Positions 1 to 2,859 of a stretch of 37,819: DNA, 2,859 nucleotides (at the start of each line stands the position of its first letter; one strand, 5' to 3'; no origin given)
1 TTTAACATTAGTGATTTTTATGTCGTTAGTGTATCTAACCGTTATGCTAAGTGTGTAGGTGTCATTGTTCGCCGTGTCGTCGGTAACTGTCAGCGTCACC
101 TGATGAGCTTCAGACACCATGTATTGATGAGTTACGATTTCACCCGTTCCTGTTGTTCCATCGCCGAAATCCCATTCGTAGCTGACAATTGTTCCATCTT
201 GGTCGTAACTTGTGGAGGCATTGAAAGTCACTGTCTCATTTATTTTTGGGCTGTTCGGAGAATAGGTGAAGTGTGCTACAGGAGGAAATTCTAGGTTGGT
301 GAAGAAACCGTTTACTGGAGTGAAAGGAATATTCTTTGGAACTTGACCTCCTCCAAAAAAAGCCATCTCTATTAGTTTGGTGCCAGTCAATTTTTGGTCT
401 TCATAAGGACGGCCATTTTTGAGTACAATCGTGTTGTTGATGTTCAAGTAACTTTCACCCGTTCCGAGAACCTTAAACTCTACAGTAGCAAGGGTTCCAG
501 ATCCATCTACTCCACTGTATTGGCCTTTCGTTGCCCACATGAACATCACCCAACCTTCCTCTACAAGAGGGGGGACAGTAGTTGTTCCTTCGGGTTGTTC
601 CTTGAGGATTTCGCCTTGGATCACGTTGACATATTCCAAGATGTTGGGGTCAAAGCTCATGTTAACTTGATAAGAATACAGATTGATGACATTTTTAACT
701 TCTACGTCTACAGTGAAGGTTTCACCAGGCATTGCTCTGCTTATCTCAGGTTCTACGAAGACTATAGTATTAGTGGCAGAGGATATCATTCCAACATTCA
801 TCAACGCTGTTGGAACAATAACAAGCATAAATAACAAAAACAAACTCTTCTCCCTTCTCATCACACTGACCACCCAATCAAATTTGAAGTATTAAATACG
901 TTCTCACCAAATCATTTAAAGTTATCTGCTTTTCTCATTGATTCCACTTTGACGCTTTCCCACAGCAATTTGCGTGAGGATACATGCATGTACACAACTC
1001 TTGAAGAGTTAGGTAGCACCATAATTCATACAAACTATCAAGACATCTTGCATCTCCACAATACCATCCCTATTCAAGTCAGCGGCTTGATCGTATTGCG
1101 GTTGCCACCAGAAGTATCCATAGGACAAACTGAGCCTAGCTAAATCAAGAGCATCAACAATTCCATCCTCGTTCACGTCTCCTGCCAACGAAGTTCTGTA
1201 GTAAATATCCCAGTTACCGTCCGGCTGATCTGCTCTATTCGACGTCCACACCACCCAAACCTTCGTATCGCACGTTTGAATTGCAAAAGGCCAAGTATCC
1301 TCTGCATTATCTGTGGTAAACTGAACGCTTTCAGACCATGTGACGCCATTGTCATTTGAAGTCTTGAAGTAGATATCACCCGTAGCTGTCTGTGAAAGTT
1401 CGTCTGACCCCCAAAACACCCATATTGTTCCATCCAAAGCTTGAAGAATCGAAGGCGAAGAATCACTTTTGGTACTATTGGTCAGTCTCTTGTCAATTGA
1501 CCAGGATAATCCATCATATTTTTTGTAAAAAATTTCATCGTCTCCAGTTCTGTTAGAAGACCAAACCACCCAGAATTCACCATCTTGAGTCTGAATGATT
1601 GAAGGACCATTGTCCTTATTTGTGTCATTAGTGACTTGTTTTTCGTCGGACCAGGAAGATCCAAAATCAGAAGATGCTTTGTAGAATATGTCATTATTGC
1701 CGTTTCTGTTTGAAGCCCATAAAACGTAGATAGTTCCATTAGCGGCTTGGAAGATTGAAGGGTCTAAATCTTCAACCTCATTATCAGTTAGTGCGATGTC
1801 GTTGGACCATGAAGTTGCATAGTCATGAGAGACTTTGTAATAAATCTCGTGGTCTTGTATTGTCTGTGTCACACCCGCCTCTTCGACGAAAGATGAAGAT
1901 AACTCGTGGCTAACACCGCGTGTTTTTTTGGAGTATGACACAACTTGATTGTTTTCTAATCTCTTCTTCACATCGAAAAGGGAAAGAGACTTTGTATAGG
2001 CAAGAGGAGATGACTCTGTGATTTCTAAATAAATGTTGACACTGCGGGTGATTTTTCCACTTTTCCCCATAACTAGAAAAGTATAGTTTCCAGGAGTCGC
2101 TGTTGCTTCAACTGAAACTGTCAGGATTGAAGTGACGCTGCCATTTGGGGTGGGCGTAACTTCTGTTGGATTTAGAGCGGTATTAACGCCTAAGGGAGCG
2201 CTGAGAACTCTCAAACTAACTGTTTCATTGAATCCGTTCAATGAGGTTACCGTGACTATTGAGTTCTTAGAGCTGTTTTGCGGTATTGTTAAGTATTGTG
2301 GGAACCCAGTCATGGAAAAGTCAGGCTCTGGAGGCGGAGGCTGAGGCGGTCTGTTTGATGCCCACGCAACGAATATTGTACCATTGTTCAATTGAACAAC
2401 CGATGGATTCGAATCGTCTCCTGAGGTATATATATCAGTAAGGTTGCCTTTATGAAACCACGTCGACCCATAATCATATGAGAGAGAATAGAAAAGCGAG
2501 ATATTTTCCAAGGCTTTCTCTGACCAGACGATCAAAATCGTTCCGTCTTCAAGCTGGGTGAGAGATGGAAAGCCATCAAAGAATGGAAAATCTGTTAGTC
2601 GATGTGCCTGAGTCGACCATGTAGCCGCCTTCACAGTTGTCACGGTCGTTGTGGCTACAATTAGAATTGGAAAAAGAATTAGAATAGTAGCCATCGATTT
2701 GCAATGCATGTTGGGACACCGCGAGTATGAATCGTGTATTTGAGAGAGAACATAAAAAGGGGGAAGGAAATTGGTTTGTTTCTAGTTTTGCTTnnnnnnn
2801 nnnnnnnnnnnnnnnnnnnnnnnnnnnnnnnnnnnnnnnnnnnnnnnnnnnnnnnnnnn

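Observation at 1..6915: Operon alternating dockerin-tagged and cohesin-bearing secreted proteins next to an ABC importer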

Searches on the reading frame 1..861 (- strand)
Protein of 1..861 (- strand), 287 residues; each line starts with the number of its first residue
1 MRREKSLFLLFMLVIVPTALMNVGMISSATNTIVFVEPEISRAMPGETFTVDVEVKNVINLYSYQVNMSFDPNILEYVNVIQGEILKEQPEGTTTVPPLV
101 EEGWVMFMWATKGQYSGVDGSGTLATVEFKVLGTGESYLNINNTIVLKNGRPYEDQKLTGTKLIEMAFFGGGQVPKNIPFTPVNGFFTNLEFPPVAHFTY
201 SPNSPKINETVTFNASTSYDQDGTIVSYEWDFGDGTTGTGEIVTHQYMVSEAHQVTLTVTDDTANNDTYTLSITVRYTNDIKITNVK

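Call 5: search_protein_families(library=pfam, proteins=[window:1-861:-], max_evalue=1)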
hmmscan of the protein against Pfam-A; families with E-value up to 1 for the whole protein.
window:1-861:- (287 aa): 7 families
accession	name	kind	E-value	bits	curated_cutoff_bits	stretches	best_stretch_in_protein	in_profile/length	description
PF18911.6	PKD_4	-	4.3e-20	72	27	1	193-275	3-85/85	PKD domain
PF00963.24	Cohesin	-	8.9e-16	58.8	24.1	1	43-148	10-121/139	Cohesin domain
PF00801.26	PKD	-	8.3e-15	55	23.5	1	198-267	4-73/80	PKD domain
PF22352.2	K319L-like_PKD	-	1.1e-05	25.7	27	1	208-275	11-84/84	K319L-like, PKD domain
PF21027.3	Sde0182_C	-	0.0009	20.2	27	1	210-275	1-65/83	Cellulose-binding protein Sde0182, C-terminal domain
PF23619.1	Ig_VWA7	-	0.0084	16.8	27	0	41-76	10-45/104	VWA7 Ig-like domain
PF13205.12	Big_5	-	0.28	12.4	23.6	1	210-275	26-85/105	Bacterial Ig-like domain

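Call 6: search_protein_families(library=ncbifam, proteins=[window:1-861:-], max_evalue=0.1)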
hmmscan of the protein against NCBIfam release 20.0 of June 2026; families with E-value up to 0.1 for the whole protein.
window:1-861:- (287 aa): 3 families
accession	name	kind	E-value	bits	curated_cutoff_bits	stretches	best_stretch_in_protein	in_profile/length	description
TIGR00864.1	PCC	subfamily_domain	8.6e-05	19.1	1861.4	1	222-276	1422-1475/2700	polycystin cation channel protein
NF038112.1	myxo_dep_M36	subfamily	0.0028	14.8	1500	1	205-279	1392-1473/1604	myxosortase-dependent M36 family metallopeptidase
NF038381.1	phage_DpoZ_2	exception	0.051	11.8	350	1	215-273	88-147/754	aminoadenine-incorporating DNA polymerase DpoZ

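Call 43: search_solved_structures(query=window:1-861:-, max_evalue=0.01, show_alignments=0)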
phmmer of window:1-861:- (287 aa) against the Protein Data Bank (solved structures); distinct sequences matched with E-value up to 0.01: 19.
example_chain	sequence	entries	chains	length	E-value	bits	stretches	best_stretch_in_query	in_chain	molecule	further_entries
9lqj_A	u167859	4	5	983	2.1e-18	69.9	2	208-279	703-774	Collagenase ColH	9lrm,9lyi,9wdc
9lrk_A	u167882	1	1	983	3.6e-18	69.2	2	208-279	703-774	Collagenase ColH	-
2c26_A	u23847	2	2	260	5.2e-15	58.8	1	194-276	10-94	ENDOGLUCANASE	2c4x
4aqo_A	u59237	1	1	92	2.7e-14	56.4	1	193-274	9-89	COLLAGENASE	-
4jrw_A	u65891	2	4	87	3.1e-14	56.3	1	194-275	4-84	Collagenase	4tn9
2y72_A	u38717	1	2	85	1.3e-13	54.2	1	201-275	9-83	COLLAGENASE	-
2y3u_A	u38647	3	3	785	1.4e-12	50.8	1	184-274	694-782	COLLAGENASE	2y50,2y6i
4l9d_A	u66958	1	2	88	2.3e-12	50.1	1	207-275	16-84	Protease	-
4u7k_A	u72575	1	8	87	1.8e-10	43.9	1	208-272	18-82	ColH protein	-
4u6t_A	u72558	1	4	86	1.9e-10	43.9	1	208-272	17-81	ColH protein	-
4jgu_A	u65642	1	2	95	4.1e-10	42.7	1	198-274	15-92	ColH protein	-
3l8q_A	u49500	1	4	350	2.7e-08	36.8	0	17-83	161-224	Cellulosomal scaffoldin adaptor protein B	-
6aem_A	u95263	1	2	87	7.1e-08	35.4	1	195-273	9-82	PKD domain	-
1qzn_A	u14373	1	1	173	0.00023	23.9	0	39-79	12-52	cellulosomal scaffoldin adaptor protein B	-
3f2l_A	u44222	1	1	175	0.00025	23.8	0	39-79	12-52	Cellulosomal scaffoldin adaptor protein B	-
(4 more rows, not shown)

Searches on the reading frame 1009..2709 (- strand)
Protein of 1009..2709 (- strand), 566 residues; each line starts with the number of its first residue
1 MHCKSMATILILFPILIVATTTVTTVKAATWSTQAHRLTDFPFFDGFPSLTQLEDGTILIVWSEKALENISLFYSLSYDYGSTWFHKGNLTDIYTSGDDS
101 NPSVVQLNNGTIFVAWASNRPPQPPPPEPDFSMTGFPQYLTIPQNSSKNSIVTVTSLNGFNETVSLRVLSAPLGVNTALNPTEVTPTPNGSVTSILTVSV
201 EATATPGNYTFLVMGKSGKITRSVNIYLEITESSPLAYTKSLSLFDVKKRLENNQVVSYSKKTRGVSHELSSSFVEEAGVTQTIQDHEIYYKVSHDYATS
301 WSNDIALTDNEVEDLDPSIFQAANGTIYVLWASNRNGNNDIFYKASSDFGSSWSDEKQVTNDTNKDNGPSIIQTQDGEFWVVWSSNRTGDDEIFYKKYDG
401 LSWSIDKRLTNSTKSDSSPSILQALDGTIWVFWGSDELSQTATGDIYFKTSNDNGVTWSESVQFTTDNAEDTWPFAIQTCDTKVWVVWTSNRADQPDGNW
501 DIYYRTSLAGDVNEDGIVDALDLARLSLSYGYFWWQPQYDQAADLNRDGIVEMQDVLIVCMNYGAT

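Call 5: search_protein_families(library=pfam, proteins=[window:1009-2709:-], max_evalue=1)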
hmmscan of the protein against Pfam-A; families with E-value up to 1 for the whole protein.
window:1009-2709:- (566 aa): 6 families
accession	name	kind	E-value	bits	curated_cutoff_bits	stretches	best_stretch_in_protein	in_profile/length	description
PF00404.24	Dockerin_1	-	2.8e-09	37.5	22.9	1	509-559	1-52/57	Dockerin type I domain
PF04616.20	Glyco_hydro_43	-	1.2e-06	28.6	32.2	2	282-389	88-204/288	Glycosyl hydrolases family 43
PF07676.18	PD40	-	0.00025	21.4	20.9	0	485-503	22-37/38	WD40-like Beta Propeller Repeat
PF17342.7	DUF5372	-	0.042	14.3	25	1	376-416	10-50/78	Family of unknown function (DUF5372)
PF15631.11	Imm-NTF2-2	-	0.055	14.1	26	1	467-495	17-45/68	NTF2 fold immunity protein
PF14481.13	Fimbrial_PilY2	-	0.13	12.3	25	0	408-450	29-71/75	Type 4 fimbrial biogenesis protein PilY2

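Call 6: search_protein_families(library=ncbifam, proteins=[window:1009-2709:-], max_evalue=0.1)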
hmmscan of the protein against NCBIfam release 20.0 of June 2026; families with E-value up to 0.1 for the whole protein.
window:1009-2709:- (566 aa): 0 families

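Call 10: find_encoding_contigs(protein=window:1009-2709:-, flank=10000, max_places=6)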
Protein window:1009-2709:- (566 aa): 1 contig read that carries it; 1 place shown.
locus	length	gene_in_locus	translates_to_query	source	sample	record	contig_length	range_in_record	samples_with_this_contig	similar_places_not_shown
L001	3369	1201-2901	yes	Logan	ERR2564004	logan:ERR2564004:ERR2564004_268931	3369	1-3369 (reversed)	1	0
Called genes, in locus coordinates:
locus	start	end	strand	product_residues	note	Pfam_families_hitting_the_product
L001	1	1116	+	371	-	?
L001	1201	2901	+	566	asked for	PF13088:BNR_2 (weak), PF04616:Glyco_hydro_43 (weak), PF00404:Dockerin_1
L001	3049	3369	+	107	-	?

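Call 42: search_solved_structures(query=window:1009-2709:-, max_evalue=0.01, show_alignments=1)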
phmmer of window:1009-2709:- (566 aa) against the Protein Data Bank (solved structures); distinct sequences matched with E-value up to 0.01: 11.
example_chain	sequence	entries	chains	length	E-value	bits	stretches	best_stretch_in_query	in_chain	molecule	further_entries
2y3n_B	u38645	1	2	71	4.9e-07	31.8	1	507-566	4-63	CELLULOSOMAL FAMILY-48 PROCESSIVE GLYCOSIDE HYDROLASE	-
2b59_B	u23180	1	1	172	0.00051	21.8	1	509-566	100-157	Cellulosomal scaffolding protein A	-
3kcp_A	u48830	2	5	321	0.0015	20.3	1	509-566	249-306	Cellulosomal-scaffolding protein A | Cellulosome anchoring protein cohesin region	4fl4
4u3s_B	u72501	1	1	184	0.0019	20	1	512-563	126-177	Cellulosomal scaffoldin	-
4wi0_B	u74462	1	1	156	0.0019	20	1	512-564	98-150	Cellulosomal scaffoldin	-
5g5d_B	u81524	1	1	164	0.0034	19.1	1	509-566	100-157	CELLULOSOMAL-SCAFFOLDING PROTEIN A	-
8feb_A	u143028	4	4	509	0.0046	18.7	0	317-408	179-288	Sialidase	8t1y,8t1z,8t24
8gn6_C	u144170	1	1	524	0.0054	18.5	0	317-383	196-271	Sialidase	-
8gn6_A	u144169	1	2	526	0.0054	18.5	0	317-383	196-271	Sialidase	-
8t26_A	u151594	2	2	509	0.0055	18.4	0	317-408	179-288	Sialidase, putative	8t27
4bbw_A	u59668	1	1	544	0.009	17.7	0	335-480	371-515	SIALIDASE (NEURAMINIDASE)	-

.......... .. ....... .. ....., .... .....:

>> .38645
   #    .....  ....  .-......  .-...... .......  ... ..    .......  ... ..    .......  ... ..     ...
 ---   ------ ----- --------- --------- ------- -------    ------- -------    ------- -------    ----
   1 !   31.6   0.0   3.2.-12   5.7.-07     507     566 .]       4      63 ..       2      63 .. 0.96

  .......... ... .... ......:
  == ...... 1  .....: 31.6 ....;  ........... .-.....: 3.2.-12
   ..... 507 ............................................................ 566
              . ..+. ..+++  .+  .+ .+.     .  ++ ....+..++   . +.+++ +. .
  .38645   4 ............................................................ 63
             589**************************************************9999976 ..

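Call 74: search_solved_structures(query=A5, max_evalue=0.01, show_alignments=1)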
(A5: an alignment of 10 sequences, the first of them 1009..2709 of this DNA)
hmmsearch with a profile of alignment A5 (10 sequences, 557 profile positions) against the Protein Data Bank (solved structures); distinct sequences matched with E-value up to 0.01: 31.
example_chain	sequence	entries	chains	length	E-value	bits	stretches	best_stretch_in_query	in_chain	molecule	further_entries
2y3n_B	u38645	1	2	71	1.6e-12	49.8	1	499-557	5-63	CELLULOSOMAL FAMILY-48 PROCESSIVE GLYCOSIDE HYDROLASE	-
2b59_B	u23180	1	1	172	4.8e-08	35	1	500-557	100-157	Cellulosomal scaffolding protein A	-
3kcp_A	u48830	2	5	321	1.5e-07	33.4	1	500-557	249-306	Cellulosomal-scaffolding protein A | Cellulosome anchoring protein cohesin region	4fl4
5g5d_B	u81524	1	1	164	5.1e-07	31.6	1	500-557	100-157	CELLULOSOMAL-SCAFFOLDING PROTEIN A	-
5k39_B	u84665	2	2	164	5.4e-07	31.6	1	500-556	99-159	Dockerin module from a protein of unknown function | Ig domain protein group 2 domain protein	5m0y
4u3s_B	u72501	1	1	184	5.7e-07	31.5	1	504-556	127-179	Cellulosomal scaffoldin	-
4fl4_A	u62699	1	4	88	4.3e-06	28.6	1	500-554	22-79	Glycoside hydrolase family 9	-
4wi0_B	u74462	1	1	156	4.8e-06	28.4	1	504-556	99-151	Cellulosomal scaffoldin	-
2ccl_B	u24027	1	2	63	2.9e-05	25.8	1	499-554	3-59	ENDO-1,4-BETA-XYLANASE Y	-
4cj0_A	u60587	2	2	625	3.1e-05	25.7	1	495-554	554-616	ENDOGLUCANASE D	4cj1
1clc_A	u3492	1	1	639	3.2e-05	25.7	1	495-554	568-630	ENDOGLUCANASE CELD; EC: 3.2.1.4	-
9db6_A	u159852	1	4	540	5.8e-05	24.9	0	423-469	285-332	BNR/Asp-box repeat protein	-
4fj6_A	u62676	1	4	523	0.0001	24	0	428-469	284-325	glycoside hydrolase family 33, candidate sialidase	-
1ohz_B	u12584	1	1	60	0.0001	24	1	501-554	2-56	ENDO-1,4-BETA-XYLANASE Y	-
4bbw_A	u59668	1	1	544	0.00017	23.3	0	324-462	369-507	SIALIDASE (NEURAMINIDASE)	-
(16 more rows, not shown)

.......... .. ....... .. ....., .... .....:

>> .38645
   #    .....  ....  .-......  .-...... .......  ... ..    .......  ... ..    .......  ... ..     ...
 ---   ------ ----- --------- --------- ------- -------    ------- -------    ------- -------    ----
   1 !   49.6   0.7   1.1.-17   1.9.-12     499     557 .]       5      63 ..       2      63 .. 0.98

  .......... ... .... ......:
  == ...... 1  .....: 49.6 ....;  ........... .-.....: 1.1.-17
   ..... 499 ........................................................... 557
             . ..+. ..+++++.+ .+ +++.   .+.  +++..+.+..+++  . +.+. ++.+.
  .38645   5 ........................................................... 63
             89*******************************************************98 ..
